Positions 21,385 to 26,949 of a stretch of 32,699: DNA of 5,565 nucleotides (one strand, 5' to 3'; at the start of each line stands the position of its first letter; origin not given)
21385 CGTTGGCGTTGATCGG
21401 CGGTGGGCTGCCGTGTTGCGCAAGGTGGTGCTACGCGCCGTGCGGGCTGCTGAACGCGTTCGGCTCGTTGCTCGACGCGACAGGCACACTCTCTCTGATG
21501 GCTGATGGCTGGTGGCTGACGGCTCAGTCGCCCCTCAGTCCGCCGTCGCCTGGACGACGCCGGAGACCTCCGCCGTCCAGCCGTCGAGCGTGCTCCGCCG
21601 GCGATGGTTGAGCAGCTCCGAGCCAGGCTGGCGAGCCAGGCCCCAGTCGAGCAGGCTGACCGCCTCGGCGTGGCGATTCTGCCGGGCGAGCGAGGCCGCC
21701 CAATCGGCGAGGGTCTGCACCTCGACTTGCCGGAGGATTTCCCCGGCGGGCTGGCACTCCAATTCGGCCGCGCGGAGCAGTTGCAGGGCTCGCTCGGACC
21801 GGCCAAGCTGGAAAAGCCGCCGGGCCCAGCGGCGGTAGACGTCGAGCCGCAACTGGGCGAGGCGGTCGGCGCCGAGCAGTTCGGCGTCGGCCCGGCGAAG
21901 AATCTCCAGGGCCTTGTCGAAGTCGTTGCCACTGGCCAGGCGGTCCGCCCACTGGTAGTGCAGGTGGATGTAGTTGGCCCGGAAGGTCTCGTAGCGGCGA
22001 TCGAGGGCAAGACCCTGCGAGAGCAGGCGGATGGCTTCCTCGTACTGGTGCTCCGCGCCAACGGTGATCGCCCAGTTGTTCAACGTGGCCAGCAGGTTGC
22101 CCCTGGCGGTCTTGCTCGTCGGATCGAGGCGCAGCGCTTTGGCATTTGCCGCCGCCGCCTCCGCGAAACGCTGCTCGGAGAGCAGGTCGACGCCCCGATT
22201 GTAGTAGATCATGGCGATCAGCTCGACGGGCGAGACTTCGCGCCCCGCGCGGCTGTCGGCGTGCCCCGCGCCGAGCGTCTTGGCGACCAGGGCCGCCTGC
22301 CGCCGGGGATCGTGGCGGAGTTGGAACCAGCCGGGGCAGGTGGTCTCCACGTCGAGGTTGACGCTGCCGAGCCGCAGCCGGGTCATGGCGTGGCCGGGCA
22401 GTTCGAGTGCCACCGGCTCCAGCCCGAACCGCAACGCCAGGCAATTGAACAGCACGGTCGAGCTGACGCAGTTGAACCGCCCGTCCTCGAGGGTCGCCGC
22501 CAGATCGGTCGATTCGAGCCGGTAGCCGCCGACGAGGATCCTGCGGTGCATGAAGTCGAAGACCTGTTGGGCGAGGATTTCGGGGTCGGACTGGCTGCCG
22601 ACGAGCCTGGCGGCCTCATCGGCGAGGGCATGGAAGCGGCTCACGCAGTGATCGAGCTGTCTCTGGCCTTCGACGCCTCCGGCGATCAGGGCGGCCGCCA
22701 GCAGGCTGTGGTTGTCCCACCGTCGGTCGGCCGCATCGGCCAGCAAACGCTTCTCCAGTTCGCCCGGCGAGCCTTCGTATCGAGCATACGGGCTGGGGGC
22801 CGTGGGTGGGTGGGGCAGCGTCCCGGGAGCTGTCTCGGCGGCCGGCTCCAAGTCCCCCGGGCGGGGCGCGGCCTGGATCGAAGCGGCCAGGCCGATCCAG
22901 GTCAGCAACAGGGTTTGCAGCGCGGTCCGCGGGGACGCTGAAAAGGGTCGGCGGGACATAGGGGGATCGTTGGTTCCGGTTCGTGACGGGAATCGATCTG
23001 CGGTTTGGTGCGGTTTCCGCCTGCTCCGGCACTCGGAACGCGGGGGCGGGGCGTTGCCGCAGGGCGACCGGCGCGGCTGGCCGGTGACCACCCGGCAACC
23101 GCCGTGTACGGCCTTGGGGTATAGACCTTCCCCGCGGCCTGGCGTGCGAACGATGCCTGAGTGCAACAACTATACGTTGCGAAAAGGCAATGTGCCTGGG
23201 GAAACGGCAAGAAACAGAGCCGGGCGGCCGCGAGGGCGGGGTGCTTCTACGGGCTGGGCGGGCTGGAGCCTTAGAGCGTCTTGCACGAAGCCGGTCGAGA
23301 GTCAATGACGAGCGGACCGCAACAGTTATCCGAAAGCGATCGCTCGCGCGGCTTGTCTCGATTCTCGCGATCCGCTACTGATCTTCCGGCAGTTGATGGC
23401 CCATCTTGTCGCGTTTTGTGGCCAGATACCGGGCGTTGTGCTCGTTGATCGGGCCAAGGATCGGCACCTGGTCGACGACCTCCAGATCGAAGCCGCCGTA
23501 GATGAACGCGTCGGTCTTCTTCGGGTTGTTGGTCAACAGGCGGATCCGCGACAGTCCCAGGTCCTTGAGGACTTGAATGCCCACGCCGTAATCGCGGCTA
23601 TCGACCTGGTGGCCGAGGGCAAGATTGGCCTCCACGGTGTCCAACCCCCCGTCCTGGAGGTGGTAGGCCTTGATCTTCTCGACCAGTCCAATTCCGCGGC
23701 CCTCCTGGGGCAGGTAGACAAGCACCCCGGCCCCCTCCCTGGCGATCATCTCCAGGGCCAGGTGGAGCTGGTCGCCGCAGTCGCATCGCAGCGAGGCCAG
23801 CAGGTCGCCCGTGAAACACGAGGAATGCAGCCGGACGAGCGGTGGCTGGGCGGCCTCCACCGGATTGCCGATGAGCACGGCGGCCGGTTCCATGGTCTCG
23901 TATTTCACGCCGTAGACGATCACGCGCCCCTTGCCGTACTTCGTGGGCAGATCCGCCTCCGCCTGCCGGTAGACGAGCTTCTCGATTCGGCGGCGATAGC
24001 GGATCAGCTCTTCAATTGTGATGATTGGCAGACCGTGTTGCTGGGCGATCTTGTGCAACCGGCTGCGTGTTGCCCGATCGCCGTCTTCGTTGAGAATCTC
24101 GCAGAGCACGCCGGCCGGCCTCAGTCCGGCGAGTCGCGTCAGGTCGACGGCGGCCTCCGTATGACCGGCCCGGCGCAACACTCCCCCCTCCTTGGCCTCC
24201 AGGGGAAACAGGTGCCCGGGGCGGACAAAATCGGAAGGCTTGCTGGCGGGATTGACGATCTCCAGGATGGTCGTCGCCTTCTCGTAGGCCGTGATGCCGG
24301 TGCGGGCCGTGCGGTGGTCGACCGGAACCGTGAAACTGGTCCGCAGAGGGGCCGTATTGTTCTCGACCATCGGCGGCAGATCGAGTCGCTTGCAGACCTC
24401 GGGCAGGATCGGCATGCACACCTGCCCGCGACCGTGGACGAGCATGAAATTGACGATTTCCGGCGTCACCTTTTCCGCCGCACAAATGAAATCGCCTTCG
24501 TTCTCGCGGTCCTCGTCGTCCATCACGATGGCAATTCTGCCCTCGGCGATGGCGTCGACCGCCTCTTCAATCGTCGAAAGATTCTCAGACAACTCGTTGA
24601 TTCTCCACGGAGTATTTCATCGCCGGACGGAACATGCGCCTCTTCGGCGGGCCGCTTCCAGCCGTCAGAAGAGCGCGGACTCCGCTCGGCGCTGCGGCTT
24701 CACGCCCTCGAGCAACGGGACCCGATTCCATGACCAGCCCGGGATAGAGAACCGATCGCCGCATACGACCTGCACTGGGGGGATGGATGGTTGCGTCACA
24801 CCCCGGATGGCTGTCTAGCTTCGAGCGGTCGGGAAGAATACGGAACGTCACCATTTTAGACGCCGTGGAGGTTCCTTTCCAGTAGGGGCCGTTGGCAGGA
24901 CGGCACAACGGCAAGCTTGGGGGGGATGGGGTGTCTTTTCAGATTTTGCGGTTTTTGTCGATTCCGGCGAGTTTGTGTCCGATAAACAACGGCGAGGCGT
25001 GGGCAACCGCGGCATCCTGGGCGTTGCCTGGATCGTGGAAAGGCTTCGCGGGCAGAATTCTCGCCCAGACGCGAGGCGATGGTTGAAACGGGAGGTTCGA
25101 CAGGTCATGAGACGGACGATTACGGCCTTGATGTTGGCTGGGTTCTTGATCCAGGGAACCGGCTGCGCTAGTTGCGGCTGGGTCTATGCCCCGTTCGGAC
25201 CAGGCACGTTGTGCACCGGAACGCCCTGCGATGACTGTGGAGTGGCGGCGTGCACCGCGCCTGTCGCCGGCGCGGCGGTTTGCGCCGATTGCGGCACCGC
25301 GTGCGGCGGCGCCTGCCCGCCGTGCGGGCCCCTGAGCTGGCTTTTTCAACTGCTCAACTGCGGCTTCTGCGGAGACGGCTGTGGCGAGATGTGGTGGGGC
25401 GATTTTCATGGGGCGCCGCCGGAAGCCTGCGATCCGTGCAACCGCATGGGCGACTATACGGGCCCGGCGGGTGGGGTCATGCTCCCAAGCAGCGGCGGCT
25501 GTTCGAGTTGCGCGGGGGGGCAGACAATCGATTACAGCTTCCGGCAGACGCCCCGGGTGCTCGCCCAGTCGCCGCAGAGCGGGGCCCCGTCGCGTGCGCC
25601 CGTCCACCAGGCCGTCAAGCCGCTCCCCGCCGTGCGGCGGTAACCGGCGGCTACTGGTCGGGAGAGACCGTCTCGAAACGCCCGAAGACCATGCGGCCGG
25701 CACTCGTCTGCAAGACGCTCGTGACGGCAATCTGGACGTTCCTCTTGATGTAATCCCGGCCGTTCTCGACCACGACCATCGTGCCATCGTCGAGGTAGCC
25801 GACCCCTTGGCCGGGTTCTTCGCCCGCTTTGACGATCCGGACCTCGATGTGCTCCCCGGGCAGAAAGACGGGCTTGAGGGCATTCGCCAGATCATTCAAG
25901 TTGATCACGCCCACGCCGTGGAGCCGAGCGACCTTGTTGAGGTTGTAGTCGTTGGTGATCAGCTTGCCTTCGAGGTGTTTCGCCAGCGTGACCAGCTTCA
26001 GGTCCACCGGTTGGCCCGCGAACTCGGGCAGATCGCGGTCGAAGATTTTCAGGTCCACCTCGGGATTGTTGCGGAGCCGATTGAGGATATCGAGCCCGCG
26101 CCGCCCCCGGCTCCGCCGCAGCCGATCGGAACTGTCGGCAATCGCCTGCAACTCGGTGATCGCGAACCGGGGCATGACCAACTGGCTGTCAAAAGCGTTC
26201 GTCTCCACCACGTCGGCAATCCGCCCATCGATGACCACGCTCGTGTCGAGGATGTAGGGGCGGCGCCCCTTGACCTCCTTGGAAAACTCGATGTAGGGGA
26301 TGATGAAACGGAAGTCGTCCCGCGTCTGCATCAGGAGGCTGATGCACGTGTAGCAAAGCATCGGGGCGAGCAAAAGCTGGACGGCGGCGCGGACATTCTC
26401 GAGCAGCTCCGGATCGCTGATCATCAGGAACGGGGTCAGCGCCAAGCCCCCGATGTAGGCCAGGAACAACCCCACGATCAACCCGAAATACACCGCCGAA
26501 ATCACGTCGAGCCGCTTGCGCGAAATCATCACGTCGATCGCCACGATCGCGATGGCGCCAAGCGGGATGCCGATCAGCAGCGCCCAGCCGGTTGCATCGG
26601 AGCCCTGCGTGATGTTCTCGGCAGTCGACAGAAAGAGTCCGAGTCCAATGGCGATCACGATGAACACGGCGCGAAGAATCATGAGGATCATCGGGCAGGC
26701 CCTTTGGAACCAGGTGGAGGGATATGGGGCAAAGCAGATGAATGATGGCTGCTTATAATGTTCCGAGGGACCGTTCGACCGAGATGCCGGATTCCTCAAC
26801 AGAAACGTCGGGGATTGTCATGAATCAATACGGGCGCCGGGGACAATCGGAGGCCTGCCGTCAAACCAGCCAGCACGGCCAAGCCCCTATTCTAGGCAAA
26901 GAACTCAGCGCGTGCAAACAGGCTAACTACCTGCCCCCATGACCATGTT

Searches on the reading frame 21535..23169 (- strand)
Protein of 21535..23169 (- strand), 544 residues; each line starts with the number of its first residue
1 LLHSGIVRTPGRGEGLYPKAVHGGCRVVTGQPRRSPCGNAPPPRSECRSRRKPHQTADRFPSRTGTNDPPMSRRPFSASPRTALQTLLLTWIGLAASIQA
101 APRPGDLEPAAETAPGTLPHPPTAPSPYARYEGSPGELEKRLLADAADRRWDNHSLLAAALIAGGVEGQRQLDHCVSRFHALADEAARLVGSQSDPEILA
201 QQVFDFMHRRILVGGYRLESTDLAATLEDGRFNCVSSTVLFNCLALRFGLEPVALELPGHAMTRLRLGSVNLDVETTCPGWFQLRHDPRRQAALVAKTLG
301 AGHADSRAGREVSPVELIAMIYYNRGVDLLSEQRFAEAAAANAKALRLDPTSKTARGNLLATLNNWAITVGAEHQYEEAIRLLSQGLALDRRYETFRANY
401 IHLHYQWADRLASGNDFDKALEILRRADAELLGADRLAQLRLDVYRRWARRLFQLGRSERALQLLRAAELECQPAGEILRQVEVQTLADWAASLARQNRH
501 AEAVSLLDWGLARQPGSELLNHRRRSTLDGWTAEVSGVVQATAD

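Call 15: search_protein_families(library=pfam, proteins=[window:21535-23169:-], max_evalue=0.001)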
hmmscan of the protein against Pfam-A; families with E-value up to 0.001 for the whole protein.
window:21535-23169:- (544 aa): 5 families
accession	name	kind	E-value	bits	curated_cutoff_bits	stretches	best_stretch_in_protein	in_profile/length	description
PF07719.23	TPR_2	-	1.5e-09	37.6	27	0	320-351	2-33/34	Tetratricopeptide repeat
PF00515.34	TPR_1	-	3.9e-09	36.4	27.8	1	320-351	2-33/34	Tetratricopeptide repeat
PF13424.12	TPR_12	-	1e-07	32.4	30.1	1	360-427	3-71/77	Tetratricopeptide repeat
PF13428.12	TPR_14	-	1.2e-06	29.1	23.5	0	486-520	3-37/44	Tetratricopeptide repeat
PF14559.12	TPR_19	-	0.00062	20.5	25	0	372-438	3-62/68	Tetratricopeptide repeat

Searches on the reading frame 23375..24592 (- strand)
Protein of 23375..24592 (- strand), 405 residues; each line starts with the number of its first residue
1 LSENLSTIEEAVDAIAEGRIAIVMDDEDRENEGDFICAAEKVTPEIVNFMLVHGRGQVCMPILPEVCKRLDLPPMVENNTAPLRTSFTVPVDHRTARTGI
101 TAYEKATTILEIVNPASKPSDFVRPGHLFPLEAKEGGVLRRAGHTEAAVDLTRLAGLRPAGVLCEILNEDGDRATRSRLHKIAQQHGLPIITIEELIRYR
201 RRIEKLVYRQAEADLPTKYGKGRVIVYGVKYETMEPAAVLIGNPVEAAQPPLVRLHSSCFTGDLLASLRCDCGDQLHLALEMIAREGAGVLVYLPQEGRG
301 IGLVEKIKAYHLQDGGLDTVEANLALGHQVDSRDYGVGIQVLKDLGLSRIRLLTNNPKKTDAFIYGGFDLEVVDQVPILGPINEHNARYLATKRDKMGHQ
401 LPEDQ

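Call 15: search_protein_families(library=pfam, proteins=[window:23375-24592:-], max_evalue=0.001)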
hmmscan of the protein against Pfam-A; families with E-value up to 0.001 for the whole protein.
window:23375-24592:- (405 aa): 2 families
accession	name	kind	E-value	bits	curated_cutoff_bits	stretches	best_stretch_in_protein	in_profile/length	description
PF00926.24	DHBP_synthase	-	5.5e-82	274.4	26.4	1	9-199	1-191/191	3,4-dihydroxy-2-butanone 4-phosphate synthase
PF00925.25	GTP_cyclohydro2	-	1.1e-60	204.4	23.3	1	210-377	3-165/165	GTP cyclohydrolase II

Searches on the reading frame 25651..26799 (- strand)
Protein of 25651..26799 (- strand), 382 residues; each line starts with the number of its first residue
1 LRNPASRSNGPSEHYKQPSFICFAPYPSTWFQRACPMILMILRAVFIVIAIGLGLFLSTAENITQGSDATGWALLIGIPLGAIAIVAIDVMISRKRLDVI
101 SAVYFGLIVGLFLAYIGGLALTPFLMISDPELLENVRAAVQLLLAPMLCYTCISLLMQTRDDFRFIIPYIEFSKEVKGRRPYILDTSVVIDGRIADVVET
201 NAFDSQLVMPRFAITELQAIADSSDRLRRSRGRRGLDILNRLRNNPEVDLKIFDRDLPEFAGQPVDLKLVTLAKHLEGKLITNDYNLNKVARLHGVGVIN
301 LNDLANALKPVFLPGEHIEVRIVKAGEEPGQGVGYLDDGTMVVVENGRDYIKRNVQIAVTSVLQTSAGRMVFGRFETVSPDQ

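Call 15: search_protein_families(library=pfam, proteins=[window:25651-26799:-], max_evalue=0.001)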
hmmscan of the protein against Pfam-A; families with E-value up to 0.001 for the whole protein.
window:25651-26799:- (382 aa): 3 families
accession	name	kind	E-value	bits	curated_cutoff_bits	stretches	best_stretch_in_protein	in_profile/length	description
PF01850.27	PIN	-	4e-07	31.1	23.6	1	182-292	1-119/120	PIN domain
PF01938.26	TRAM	-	1.1e-05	25.6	21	1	314-366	4-55/61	TRAM domain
PF08745.17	PIN_5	-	0.00019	21.3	27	0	266-309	158-201/205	PINc domain ribonuclease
